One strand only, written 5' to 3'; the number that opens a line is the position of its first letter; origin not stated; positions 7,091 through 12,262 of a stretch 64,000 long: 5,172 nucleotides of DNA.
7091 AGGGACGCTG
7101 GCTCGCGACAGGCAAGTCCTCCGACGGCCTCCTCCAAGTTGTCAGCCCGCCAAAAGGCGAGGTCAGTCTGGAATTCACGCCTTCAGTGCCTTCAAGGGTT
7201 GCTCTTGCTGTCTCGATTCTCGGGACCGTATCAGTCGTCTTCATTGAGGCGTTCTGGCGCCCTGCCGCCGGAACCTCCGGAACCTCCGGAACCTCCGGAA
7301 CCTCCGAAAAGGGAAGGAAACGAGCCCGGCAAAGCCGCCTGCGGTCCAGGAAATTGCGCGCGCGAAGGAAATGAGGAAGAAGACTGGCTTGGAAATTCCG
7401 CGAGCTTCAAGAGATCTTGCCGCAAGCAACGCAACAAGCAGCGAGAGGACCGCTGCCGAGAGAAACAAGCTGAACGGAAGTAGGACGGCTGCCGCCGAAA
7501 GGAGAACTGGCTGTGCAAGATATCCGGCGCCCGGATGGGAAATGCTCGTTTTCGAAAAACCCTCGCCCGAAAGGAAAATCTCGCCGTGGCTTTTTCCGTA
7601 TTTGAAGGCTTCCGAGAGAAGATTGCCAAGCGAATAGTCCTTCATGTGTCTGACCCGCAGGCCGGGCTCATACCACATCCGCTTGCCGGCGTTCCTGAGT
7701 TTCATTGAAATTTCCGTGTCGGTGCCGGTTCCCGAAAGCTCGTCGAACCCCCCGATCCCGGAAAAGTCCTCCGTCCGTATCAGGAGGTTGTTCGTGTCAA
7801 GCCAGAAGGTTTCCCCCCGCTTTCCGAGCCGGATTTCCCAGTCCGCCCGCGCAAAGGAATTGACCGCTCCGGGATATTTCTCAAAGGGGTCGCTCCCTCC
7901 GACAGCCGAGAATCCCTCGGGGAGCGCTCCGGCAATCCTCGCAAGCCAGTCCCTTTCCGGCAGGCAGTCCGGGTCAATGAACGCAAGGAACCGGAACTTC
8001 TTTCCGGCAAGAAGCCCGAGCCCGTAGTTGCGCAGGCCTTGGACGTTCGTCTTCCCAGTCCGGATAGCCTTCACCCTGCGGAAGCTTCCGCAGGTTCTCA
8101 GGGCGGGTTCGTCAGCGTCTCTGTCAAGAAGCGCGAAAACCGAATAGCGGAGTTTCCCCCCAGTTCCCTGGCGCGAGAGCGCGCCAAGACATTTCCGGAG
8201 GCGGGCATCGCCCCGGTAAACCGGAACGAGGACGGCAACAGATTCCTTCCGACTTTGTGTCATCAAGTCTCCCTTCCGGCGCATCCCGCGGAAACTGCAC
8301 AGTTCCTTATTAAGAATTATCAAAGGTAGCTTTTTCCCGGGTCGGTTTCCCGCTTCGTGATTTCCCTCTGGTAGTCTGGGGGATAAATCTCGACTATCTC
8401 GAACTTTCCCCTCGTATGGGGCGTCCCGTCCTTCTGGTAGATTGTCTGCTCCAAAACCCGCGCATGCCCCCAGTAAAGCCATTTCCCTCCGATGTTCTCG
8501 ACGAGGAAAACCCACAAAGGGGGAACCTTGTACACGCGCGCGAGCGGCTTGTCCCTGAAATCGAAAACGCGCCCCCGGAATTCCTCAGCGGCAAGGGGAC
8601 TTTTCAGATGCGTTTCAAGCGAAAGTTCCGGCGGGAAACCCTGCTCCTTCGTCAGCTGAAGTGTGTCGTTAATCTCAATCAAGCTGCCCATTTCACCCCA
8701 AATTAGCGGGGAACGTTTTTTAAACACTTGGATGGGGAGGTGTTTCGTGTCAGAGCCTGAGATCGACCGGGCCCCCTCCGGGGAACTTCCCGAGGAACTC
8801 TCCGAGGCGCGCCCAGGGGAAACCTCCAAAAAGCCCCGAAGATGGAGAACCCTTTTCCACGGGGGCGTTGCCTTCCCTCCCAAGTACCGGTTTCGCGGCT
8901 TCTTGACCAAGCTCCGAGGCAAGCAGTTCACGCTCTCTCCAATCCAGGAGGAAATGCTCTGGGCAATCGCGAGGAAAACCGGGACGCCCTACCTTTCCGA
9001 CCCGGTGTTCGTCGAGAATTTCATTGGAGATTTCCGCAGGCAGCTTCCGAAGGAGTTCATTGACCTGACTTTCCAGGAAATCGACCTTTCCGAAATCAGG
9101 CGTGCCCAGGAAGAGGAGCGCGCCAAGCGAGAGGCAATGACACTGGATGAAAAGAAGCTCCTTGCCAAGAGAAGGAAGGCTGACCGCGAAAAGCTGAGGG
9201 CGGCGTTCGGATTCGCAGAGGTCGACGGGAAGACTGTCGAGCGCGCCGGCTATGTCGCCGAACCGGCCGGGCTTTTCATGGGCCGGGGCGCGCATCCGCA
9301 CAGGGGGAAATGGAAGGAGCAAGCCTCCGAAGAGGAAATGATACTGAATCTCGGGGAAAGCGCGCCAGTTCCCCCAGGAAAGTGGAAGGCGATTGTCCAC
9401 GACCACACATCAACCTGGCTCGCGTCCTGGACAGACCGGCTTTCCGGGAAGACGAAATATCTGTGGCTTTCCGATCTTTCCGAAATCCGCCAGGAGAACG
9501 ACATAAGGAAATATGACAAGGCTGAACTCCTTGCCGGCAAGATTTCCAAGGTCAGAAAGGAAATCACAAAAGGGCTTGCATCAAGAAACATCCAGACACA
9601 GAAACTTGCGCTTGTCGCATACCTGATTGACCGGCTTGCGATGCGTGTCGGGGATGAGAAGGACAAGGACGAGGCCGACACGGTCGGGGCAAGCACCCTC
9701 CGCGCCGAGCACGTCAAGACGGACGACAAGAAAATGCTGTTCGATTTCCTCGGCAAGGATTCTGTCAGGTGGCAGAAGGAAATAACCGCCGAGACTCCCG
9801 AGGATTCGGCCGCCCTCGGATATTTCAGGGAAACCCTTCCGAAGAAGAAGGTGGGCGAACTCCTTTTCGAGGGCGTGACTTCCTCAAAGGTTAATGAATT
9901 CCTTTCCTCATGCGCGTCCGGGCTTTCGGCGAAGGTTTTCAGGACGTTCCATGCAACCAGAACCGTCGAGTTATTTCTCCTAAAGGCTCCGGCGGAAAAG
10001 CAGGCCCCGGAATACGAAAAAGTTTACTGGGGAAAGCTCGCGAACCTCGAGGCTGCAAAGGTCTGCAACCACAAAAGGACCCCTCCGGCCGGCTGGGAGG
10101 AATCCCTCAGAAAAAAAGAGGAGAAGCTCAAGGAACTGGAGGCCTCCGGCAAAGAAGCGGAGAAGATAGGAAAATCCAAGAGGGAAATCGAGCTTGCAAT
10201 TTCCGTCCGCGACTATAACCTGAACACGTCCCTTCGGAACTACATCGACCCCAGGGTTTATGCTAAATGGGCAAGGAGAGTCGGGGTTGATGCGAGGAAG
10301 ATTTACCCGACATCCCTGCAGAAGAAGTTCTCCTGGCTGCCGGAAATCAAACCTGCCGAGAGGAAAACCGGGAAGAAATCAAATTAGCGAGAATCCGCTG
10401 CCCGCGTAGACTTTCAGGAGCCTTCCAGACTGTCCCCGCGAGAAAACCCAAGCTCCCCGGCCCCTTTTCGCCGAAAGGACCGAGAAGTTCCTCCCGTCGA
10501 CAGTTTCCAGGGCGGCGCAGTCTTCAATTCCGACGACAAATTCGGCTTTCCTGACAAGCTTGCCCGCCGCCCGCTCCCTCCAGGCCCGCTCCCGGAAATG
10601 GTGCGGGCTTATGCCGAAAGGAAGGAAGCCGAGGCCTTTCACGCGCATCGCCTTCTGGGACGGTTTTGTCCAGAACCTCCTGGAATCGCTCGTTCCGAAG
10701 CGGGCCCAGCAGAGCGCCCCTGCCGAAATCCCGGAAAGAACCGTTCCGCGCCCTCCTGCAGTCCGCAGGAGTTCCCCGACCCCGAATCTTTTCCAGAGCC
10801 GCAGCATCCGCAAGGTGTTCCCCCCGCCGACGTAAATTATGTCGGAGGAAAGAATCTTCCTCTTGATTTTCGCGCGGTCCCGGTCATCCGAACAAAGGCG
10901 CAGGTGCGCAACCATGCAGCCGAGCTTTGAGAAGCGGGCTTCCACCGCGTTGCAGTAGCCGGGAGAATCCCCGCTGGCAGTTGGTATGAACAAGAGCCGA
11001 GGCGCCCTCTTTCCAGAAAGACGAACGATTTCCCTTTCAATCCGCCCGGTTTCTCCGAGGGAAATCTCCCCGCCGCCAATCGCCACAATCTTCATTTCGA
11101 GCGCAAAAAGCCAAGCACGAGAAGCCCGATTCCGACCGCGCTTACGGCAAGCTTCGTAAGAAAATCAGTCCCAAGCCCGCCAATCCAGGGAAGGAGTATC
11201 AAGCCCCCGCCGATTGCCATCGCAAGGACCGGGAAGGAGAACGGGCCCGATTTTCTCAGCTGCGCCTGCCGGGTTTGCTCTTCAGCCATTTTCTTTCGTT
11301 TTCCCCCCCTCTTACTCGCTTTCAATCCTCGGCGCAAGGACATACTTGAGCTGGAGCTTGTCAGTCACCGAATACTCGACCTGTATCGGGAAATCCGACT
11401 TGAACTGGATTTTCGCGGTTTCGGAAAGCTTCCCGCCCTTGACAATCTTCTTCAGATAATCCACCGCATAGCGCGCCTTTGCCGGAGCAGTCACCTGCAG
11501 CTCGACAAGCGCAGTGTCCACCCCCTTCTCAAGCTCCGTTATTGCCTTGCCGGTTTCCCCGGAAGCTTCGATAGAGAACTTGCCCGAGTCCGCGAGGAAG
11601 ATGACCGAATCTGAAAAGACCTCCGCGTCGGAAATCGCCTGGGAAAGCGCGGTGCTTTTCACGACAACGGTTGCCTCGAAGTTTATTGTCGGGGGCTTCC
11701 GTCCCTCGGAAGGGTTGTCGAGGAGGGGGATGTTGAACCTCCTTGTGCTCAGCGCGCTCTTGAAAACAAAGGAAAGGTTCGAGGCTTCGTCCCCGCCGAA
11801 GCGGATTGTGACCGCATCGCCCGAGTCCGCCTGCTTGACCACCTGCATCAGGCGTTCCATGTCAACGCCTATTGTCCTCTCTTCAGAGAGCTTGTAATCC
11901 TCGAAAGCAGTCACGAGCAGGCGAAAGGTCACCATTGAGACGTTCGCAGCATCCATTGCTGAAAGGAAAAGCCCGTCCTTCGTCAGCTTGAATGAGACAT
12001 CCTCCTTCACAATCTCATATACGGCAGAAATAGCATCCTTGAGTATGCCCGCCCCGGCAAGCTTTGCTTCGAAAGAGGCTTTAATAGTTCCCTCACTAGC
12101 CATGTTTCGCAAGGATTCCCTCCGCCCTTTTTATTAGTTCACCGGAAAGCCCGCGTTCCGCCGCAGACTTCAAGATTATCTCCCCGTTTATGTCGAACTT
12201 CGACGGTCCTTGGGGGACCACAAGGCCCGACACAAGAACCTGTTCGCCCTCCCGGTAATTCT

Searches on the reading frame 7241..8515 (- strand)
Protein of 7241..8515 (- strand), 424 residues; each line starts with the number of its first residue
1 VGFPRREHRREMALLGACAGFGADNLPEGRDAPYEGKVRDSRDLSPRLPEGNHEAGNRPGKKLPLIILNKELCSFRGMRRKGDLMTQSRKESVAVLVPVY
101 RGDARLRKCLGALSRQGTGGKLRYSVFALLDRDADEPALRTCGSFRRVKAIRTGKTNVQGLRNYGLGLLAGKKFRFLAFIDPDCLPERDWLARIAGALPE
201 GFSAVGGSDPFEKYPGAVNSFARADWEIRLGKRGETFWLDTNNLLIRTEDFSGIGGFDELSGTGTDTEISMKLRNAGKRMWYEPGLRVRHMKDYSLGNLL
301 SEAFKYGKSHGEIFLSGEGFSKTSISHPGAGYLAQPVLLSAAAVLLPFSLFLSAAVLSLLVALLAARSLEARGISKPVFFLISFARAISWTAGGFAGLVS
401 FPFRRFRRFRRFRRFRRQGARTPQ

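Call 65: search_protein_families(library=pfam, proteins=[window:7241-8515:-], max_evalue=0.00001)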
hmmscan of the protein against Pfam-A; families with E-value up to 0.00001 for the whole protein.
window:7241-8515:- (424 aa): 2 families
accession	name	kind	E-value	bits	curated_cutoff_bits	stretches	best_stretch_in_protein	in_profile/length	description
PF00535.33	Glycos_transf_2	-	1.4e-06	28.8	23.3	1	95-232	2-138/168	Glycosyl transferase family 2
PF13641.12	Glyco_tranf_2_3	-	1.8e-06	28.6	27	1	93-298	3-219/230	Glycosyltransferase like family 2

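Call 87: search_protein_families(library=ncbifam, proteins=[window:7241-8515:-], max_evalue=0.001)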
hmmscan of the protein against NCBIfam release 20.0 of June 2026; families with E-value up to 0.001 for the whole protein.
window:7241-8515:- (424 aa): 3 families
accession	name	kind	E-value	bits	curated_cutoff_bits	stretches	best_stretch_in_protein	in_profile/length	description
TIGR03965.1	mycofact_glyco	equivalog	4.3e-23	81.9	280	1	85-367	68-354/467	mycofactocin biosynthesis glycosyltransferase MftF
NF041875.1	EPS_EpsD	equivalog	4.9e-08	32.8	370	1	93-313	1-230/325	exopolysaccharide biosynthesis glycosyltransferase EpsD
NF038302.1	EPS_HpsE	equivalog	4.2e-06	26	300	0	93-193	3-106/307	hormogonium polysaccharide biosynthesis glycosyltransferase HpsE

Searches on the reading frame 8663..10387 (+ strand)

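Call 65: search_protein_families(library=pfam, proteins=[window:8663-10387:+], max_evalue=0.00001)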
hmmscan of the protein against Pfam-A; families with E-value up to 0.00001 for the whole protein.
window:8663-10387:+ (574 aa): 3 families
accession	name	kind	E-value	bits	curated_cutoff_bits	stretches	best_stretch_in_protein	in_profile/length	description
PF01028.25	Topoisom_I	-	1.9e-62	211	23.7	1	273-501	2-226/228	Eukaryotic DNA topoisomerase I, catalytic core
PF02919.20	Topoisom_I_N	-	2.8e-52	177.8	25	1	60-269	2-213/213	Eukaryotic DNA topoisomerase I, DNA binding fragment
PF14370.11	Topo_C_assoc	-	1.1e-16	60.9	25.1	1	500-561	2-63/70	C-terminal topoisomerase domain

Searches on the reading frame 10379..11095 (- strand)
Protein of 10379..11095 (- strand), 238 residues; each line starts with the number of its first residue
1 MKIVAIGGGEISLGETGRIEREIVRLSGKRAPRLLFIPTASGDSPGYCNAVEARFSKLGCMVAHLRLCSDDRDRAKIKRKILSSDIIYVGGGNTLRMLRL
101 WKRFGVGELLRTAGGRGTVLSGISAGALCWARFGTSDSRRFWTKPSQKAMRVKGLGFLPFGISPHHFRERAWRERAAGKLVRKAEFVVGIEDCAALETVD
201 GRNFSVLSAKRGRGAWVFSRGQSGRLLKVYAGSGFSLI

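Call 65: search_protein_families(library=pfam, proteins=[window:10379-11095:-], max_evalue=0.00001)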
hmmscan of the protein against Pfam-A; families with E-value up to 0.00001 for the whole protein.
window:10379-11095:- (238 aa): 1 family
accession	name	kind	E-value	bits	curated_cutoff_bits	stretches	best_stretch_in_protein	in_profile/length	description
PF03575.23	Peptidase_S51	-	3.3e-41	141.6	23.9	1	4-201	2-201/206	Peptidase family S51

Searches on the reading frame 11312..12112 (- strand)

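Call 65: search_protein_families(library=pfam, proteins=[window:11312-12112:-], max_evalue=0.00001)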
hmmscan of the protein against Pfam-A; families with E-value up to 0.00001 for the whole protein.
window:11312-12112:- (266 aa): 2 families
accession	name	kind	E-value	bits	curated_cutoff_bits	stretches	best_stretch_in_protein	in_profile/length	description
PF00705.23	PCNA_N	-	2.2e-18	66.6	20.3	1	14-121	2-107/127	Proliferating cell nuclear antigen, N-terminal domain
PF02747.20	PCNA_C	-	3e-15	57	23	1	141-261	3-127/128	Proliferating cell nuclear antigen, C-terminal domain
